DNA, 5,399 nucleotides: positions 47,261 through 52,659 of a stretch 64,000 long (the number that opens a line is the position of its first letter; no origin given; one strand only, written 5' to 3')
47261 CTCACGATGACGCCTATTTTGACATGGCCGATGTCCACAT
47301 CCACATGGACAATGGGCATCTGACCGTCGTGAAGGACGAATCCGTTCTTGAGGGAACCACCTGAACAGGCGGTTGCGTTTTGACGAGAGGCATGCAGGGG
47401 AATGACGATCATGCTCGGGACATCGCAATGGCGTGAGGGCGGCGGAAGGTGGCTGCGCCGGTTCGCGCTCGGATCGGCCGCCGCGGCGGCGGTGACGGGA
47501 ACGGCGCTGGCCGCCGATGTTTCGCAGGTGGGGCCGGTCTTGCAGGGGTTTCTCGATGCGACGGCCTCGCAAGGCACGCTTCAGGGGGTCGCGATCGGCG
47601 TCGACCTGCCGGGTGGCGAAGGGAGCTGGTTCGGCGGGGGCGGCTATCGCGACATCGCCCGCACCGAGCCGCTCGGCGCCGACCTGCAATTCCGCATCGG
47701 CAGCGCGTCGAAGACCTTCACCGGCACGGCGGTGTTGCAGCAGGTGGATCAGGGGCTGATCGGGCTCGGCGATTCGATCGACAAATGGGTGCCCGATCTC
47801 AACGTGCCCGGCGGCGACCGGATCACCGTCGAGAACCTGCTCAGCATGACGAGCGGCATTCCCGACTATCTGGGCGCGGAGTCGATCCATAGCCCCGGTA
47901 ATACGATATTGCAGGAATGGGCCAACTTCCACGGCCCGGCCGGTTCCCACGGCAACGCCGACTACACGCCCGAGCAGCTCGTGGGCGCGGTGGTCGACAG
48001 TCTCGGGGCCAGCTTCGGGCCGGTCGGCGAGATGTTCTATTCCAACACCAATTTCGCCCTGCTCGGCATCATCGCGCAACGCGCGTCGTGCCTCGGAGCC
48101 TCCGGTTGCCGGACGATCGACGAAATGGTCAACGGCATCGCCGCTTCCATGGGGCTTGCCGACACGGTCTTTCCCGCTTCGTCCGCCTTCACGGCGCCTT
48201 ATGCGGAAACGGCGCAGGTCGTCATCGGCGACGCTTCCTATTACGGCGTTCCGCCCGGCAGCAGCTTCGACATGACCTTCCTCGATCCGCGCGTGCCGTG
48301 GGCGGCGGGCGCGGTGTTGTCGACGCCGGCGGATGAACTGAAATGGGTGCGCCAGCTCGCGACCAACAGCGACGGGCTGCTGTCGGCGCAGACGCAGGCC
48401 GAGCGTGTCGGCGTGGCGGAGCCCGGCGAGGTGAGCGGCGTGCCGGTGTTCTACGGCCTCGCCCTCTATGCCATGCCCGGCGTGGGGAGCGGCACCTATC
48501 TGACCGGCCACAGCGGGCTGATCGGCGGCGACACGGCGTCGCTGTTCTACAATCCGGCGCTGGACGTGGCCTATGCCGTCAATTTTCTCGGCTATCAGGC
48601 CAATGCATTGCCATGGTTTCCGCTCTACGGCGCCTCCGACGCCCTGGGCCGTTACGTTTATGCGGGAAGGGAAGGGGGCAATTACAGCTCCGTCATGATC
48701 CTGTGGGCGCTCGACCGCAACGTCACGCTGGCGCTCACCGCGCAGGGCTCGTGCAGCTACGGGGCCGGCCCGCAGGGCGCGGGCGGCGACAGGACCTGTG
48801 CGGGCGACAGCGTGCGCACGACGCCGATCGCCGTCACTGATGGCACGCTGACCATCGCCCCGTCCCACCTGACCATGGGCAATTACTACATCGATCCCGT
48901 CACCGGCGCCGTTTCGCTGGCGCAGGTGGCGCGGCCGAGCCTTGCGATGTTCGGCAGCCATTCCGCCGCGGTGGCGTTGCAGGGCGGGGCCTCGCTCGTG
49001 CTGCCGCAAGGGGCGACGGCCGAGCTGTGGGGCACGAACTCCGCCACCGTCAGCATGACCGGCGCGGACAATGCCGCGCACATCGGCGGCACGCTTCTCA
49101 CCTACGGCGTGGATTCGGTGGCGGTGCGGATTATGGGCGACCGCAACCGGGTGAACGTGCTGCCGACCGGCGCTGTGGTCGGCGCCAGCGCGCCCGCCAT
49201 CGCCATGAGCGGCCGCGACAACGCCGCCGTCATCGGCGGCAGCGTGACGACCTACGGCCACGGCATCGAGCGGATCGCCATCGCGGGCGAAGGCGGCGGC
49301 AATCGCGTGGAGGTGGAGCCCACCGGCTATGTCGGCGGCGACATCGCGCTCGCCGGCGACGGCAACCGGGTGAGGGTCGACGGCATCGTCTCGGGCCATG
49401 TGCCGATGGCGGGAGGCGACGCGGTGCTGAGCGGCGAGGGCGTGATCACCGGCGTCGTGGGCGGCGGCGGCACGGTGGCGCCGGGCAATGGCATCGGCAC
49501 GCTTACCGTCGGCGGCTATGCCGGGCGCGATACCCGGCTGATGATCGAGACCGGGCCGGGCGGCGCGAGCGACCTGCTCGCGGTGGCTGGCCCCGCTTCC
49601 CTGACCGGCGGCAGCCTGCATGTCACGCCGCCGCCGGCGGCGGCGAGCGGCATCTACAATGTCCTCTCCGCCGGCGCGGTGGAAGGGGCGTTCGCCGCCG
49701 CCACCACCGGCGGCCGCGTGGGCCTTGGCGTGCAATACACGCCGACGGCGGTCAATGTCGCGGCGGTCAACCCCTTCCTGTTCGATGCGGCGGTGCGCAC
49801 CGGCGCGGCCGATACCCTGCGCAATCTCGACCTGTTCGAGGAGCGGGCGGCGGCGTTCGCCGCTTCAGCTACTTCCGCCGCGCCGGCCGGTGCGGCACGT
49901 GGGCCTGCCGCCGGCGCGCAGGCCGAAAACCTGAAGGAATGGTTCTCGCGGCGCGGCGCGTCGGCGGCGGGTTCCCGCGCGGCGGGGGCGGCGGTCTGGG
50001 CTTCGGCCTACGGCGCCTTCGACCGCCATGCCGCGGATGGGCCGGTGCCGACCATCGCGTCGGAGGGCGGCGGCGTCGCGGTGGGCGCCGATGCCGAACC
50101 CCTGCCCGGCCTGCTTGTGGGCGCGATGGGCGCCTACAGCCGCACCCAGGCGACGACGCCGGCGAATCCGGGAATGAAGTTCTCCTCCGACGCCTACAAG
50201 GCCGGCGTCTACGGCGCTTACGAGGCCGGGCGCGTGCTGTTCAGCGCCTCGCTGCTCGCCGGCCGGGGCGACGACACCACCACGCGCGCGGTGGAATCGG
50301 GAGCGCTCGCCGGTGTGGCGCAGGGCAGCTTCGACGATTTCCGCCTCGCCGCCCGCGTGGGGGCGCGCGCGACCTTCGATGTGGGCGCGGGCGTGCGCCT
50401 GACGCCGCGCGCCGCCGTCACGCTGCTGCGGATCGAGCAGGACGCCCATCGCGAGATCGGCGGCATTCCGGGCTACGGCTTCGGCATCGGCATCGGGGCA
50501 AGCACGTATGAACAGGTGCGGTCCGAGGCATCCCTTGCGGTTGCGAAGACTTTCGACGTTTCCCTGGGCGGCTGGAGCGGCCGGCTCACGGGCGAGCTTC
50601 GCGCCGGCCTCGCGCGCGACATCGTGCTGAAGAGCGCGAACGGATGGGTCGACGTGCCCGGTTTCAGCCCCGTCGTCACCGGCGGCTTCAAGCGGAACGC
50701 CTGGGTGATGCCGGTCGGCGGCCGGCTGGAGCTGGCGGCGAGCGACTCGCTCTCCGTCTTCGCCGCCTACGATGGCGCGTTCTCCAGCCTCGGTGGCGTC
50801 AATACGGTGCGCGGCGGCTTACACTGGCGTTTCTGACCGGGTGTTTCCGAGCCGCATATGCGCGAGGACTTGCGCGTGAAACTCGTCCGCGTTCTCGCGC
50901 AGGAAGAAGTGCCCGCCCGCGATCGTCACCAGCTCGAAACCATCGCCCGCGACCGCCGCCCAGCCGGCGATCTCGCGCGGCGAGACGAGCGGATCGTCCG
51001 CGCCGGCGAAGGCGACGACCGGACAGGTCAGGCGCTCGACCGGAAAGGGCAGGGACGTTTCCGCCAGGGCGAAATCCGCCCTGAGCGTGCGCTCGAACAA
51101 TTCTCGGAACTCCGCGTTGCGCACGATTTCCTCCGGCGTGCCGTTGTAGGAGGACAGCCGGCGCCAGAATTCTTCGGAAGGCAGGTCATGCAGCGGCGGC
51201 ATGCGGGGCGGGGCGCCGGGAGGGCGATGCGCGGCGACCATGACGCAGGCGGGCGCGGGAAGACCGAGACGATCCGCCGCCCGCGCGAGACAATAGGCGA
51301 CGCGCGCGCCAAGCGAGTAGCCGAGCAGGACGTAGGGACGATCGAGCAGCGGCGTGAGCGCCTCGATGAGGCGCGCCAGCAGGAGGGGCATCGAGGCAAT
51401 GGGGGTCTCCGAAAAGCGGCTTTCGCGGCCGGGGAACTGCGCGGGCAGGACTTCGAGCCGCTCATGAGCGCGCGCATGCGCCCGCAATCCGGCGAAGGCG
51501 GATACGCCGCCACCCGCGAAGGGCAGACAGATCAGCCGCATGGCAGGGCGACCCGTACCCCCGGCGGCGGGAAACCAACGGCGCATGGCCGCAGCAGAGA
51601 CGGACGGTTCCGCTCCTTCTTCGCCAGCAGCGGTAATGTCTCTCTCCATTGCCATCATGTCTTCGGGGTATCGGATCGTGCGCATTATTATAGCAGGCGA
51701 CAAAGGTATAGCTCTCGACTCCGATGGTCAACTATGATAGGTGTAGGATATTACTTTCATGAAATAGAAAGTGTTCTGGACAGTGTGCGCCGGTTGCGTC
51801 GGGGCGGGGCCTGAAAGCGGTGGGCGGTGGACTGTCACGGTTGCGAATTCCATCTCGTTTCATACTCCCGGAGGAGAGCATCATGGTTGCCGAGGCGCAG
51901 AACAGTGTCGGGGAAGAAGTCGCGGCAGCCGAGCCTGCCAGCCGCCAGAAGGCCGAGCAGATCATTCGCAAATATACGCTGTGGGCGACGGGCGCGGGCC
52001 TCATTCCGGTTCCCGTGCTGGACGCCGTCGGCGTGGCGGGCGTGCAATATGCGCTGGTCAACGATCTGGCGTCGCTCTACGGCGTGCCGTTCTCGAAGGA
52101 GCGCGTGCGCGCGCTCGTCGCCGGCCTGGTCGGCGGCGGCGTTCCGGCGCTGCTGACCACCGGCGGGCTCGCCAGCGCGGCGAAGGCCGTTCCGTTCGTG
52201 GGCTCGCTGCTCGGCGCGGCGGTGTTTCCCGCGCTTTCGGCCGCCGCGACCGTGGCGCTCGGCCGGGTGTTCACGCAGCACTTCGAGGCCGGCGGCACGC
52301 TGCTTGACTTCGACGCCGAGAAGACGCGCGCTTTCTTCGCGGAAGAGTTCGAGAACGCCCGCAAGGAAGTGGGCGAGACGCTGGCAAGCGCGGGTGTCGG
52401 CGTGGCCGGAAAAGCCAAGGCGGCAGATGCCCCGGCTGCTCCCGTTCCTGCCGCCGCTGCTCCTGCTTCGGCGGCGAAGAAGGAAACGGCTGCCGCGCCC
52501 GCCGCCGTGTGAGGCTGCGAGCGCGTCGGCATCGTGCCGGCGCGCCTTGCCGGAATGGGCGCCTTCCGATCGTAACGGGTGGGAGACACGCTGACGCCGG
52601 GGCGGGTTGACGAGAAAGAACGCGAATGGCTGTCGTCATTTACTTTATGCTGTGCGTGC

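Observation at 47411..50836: Autotransporter whose passenger is a class-C beta-lactamase / S12 D-peptidase fold, encoded inside the NRPS operon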

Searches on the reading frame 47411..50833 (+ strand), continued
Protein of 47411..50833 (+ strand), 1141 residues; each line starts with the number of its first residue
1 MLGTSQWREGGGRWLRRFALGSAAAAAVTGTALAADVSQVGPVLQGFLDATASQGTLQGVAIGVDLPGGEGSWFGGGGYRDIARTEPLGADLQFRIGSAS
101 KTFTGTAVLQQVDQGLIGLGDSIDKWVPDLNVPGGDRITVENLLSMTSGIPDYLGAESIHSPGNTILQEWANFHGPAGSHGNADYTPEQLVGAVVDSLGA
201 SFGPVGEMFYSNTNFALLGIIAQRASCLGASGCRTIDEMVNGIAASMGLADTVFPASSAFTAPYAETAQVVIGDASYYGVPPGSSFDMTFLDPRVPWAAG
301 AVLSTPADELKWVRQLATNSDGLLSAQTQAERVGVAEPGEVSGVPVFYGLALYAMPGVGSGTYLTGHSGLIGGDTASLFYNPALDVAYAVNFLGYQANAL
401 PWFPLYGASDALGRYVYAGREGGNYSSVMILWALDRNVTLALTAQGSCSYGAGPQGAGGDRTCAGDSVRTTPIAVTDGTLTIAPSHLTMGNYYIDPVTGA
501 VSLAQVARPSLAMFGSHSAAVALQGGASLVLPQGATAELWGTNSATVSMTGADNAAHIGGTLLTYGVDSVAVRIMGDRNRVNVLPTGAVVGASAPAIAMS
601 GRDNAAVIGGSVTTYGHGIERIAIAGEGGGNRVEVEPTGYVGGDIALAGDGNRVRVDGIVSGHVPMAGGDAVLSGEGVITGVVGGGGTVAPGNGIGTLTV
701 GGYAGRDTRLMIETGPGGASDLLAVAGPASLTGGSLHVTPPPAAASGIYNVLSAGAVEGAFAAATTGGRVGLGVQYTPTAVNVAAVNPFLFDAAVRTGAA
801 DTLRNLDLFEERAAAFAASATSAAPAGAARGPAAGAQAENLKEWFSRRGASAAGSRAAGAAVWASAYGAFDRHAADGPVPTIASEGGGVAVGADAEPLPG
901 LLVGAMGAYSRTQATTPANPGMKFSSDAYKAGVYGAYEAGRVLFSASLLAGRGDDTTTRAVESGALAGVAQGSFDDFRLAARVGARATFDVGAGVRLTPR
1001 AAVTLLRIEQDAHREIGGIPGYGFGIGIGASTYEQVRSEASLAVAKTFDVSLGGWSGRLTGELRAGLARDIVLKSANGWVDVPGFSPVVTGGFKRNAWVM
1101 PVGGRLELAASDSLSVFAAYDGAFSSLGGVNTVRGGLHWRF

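Call 66: find_encoding_contigs(protein=P0038, flank=10000, max_places=1)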
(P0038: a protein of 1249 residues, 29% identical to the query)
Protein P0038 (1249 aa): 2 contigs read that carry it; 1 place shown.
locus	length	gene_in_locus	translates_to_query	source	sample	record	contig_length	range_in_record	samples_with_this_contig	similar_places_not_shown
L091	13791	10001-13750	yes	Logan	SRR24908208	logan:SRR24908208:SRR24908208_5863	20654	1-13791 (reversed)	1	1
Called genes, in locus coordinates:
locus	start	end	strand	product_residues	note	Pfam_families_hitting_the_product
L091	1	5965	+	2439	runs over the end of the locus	PF00501:AMP-binding, PF13193:AMP-binding_C (weak), PF00550:PP-binding, PF00668:Condensation, PF00501:AMP-binding, PF12847:Methyltransf_18 (weak), PF00550:PP-binding, PF00668:Condensation, +3 more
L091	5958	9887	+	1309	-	PF00668:Condensation, PF00501:AMP-binding, PF13193:AMP-binding_C, PF00550:PP-binding, PF00975:Thioesterase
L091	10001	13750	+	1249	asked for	PF00144:Beta-lactamase, PF03797:Autotransporter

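Call 67: find_encoding_contigs(protein=P0046, flank=10000, max_places=1)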
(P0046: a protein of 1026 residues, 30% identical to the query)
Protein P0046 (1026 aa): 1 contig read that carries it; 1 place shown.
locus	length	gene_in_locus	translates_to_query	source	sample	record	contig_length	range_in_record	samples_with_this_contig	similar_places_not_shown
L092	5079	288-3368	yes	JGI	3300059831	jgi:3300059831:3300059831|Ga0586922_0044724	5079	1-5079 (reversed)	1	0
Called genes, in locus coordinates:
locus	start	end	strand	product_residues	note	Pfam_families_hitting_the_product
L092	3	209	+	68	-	?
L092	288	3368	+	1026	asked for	PF00144:Beta-lactamase, PF03797:Autotransporter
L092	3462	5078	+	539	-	?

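Call 69: search_dna_similar(query=window:47411-50833:+, collection=plasmids, mode=protein, max_evalue=1e-20, max_rows=15)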
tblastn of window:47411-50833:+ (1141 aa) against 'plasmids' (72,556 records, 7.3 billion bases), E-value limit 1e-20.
Records with a match: 11; places in all: 13; records where one place covers at least 80% of the query: 0.
Best place of each record, by identity: <60% 11.
By first word of the organism name: Streptomyces 7; Embleya 2; Bacillus 1; Kitasatospora 1.
By predicted mobility (MOB-suite, as given by PLSDB): mobilizable 5; non-mobilizable 5; conjugative 1.
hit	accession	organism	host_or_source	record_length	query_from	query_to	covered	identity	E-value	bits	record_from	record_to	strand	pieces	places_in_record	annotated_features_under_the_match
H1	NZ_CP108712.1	Streptomyces sp. NBC_01001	-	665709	39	382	30%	32.5%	6e-23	114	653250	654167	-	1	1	serine hydrolase domain-containing protein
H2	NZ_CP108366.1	Streptomyces sp. NBC_01340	-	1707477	36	390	31%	31.2%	2e-22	112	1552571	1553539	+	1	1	none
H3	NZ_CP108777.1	Embleya sp. NBC_00896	-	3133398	81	401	28%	32.7%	1e-23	116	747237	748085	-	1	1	none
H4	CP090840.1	Streptomyces viridifaciens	Whole organism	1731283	81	373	26%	34.2%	1e-21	110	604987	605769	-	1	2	beta-lactamase family protein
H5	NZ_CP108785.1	Embleya sp. NBC_00888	-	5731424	81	382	26%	32.5%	3e-25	122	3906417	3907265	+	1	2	none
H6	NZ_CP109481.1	Streptomyces sp. NBC_01450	-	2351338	81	383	27%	32.4%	2e-21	109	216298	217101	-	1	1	none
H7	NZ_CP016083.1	Streptomyces sp. SAT1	Adenophora trachelioides Maxim.,single ...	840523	91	373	25%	33.8%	2e-21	109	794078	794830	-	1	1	serine hydrolase domain-containing protein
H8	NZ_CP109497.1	Streptomyces sp. NBC_01431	-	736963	87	382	26%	31.9%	2e-21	109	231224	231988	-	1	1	serine hydrolase domain-containing protein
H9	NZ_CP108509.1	Streptomyces sp. NBC_01237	-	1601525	87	394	27%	30.5%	2e-21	109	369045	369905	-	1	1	none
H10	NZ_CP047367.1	Bacillus nitratireducens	Solanum lycopersicum L.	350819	81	375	26%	30.5%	2e-21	109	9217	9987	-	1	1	serine hydrolase domain-containing protein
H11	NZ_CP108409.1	Kitasatospora sp. NBC_01300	-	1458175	81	308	20%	36.1%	1e-21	110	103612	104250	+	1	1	record has no annotation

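Call 77: search_protein_families(library=pfam, proteins=[P0043, P0052, P0056, P0013, P0018, P0025], max_evalue=0.001)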
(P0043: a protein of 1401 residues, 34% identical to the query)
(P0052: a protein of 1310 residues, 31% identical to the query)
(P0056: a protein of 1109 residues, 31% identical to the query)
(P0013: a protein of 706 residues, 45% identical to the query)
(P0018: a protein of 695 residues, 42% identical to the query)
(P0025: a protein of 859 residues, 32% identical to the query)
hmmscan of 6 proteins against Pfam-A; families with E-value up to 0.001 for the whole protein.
P0043 (1401 aa): 2 families
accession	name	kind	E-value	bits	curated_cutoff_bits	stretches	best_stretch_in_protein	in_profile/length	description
PF03797.25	Autotransporter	-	1.3e-47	163.2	26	1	1132-1381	2-255/255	Autotransporter beta-domain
PF00144.29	Beta-lactamase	-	1.7e-40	139.6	27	1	55-388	15-300/329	Beta-lactamase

P0052 (1310 aa): 2 families
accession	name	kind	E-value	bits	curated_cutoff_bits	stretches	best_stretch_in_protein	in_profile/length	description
PF00144.29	Beta-lactamase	-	1.9e-38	132.9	27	1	50-398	8-314/329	Beta-lactamase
PF03797.25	Autotransporter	-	1.2e-33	117.4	26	1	1040-1289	1-254/255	Autotransporter beta-domain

P0056 (1109 aa): 3 families
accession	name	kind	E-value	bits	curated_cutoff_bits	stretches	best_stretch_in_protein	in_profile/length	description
PF00144.29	Beta-lactamase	-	2.3e-122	408.7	27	2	81-393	10-313/329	Beta-lactamase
PF13354.11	Beta-lactamase2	-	5.2e-09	36.2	22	0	112-174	15-82/214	Beta-lactamase enzyme family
PF00353.25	HemolysinCabind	-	5.9e-07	29.8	23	0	1005-1035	6-35/36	RTX calcium-binding nonapeptide repeat (4 copies)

P0013 (706 aa): 1 family
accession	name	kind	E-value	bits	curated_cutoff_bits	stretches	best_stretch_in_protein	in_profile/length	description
PF00144.29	Beta-lactamase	-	2e-47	162.4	27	1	63-409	8-312/329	Beta-lactamase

P0018 (695 aa): 1 family
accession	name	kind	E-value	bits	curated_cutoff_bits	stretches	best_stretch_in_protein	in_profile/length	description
PF00144.29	Beta-lactamase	-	3.8e-51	174.7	27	1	64-410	11-309/329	Beta-lactamase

P0025 (859 aa): 1 family
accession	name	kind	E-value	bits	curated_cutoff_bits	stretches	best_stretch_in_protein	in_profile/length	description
PF00144.29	Beta-lactamase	-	2.5e-40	139.1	27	1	53-392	10-300/329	Beta-lactamase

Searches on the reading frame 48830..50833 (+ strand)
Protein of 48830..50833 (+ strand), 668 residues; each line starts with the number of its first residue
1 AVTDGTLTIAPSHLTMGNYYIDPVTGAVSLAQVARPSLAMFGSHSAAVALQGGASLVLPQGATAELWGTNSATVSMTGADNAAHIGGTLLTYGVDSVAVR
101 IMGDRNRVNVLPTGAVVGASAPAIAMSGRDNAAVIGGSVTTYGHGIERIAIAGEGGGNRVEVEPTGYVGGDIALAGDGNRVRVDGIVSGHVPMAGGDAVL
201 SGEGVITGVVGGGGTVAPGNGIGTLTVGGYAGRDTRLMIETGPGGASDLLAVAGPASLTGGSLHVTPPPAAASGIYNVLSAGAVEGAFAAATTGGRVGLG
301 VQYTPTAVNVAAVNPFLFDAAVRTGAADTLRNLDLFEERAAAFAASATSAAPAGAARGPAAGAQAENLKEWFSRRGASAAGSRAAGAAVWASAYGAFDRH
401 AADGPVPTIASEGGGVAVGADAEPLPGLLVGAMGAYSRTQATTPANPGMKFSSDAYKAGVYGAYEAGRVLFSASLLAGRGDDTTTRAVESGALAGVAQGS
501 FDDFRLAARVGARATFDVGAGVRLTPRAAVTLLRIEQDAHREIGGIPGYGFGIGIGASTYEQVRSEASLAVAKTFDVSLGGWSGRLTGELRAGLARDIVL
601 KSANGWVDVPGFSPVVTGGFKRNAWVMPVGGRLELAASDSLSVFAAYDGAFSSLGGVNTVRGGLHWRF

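Call 50: search_protein_families(library=ncbifam, proteins=[window:48830-50833:+], max_evalue=0.001)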
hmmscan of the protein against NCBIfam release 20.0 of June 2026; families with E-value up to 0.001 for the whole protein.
window:48830-50833:+ (668 aa): 1 family
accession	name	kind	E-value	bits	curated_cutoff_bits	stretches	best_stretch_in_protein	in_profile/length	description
NF051851.1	AtpSerPepEprS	equivalog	1.1e-05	23.7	1700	1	177-547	475-873/988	autotransporter serine peptidase EprS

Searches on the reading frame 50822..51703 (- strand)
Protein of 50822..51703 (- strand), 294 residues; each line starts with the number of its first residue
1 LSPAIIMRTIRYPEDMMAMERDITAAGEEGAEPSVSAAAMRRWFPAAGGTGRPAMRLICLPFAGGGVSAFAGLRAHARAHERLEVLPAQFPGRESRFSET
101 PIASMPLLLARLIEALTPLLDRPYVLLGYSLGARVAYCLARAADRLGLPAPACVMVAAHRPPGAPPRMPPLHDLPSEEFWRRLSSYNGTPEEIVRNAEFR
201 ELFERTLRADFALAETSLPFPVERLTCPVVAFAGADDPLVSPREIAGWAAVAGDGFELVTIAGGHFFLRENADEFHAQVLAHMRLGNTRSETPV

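Call 11: search_protein_families(library=pfam, proteins=[window:50822-51703:-], max_evalue=0.00001)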
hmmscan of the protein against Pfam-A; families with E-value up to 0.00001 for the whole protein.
window:50822-51703:- (294 aa): 3 families
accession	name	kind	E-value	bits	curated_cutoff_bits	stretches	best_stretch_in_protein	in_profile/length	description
PF00975.26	Thioesterase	-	1.3e-30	107.7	26.4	1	56-275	2-218/226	Thioesterase domain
PF12697.13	Abhydrolase_6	-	8.7e-10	40.1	26.3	1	68-277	12-216/217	Alpha/beta hydrolase family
PF00561.26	Abhydrolase_1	-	8.8e-06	26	25.8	0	188-270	170-243/245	alpha/beta hydrolase fold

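Call 50: search_protein_families(library=ncbifam, proteins=[window:50822-51703:-], max_evalue=0.001)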
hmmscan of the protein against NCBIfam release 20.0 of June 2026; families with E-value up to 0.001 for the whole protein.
window:50822-51703:- (294 aa): 3 families
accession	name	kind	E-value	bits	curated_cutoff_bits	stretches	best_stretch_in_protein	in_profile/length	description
NF051488.1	bifunc_PcaDC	exception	0.00013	21.3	390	0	212-284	179-251/375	bifunctional 3-oxoadipate enol-lactonase/4-carboxymuconolactone decarboxylase PcaDC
TIGR03695.1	menH_SHCHC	equivalog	0.00024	20.6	208.55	0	92-142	40-91/252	2-succinyl-6-hydroxy-2,4-cyclohexadiene-1-carboxylate synthase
TIGR02427.1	protocat_pcaD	equivalog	0.00049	19.5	255.85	0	212-283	179-250/251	3-oxoadipate enol-lactonase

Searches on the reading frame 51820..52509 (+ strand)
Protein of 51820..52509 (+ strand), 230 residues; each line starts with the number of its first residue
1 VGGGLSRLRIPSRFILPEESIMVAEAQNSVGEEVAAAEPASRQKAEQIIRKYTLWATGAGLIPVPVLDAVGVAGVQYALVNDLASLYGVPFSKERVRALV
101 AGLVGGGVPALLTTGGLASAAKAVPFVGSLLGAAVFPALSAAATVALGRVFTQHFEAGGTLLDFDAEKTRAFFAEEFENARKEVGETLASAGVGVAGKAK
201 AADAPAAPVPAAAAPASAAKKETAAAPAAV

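Call 11: search_protein_families(library=pfam, proteins=[window:51820-52509:+], max_evalue=0.00001)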
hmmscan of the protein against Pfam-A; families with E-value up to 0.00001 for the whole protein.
window:51820-52509:+ (230 aa): 1 family
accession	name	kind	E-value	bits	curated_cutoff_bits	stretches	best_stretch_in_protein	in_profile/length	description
PF05128.17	DUF697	-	2e-10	41.1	27.7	1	41-148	18-128/162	Domain of unknown function (DUF697)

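Call 50: search_protein_families(library=ncbifam, proteins=[window:51820-52509:+], max_evalue=0.001)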
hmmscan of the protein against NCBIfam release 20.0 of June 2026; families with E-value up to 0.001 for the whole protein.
window:51820-52509:+ (230 aa): 1 family
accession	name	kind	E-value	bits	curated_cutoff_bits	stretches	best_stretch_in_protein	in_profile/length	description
NF049994.1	slr1306_fam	domain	5.8e-05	21.9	490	1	40-99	304-364/470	slr1306 family protein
